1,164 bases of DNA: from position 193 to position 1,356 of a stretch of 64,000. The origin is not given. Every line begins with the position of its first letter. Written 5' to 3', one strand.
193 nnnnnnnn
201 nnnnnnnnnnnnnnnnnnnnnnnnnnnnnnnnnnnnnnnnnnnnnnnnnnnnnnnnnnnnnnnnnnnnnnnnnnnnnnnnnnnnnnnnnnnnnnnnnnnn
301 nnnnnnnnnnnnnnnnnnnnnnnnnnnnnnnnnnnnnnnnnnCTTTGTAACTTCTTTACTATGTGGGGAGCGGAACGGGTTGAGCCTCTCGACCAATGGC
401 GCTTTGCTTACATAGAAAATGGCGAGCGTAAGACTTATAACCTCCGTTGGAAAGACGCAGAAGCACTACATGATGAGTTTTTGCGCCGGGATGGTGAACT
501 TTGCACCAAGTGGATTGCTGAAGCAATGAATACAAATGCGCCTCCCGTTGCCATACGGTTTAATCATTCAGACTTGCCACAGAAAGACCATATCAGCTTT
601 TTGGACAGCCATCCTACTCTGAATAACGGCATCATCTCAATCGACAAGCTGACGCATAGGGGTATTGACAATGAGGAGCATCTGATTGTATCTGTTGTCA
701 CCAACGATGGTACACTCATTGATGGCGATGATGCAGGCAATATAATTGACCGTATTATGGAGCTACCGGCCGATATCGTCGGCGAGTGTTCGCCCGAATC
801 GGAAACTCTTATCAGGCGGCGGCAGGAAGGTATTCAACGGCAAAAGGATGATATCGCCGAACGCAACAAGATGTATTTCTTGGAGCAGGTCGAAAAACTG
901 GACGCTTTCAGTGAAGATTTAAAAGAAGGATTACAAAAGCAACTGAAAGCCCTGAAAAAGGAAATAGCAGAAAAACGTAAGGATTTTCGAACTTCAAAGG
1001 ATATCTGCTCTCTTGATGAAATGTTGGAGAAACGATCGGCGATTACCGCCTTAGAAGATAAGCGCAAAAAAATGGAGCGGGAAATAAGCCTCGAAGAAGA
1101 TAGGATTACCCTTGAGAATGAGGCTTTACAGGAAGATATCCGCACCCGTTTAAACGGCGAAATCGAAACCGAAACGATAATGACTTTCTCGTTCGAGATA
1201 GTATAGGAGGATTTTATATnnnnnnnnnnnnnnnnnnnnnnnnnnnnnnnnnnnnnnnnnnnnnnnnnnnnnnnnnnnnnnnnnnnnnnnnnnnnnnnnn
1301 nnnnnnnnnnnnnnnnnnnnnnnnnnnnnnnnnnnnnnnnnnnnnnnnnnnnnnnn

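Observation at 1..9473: SNF2 helicase, type III mod/res and sbcD/sbcC packed as one five-gene operon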

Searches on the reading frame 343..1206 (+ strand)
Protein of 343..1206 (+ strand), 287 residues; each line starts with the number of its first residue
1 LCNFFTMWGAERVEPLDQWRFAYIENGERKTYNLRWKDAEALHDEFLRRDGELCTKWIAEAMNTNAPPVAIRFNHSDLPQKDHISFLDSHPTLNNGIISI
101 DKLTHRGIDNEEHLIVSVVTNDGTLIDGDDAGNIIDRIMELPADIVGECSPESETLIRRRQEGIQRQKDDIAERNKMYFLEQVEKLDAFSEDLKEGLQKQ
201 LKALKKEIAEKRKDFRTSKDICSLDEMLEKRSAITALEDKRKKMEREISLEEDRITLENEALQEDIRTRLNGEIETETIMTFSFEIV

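Call 66: search_solved_structures(query=window:343-1206:+, max_evalue=1)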
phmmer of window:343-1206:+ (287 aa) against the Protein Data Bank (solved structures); distinct sequences matched with E-value up to 1: 1.
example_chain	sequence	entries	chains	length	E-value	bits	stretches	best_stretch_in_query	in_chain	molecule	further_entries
6pd1_A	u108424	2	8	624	0.55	12.8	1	71-119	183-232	Nucleotidyl transferase/aminotransferase, class V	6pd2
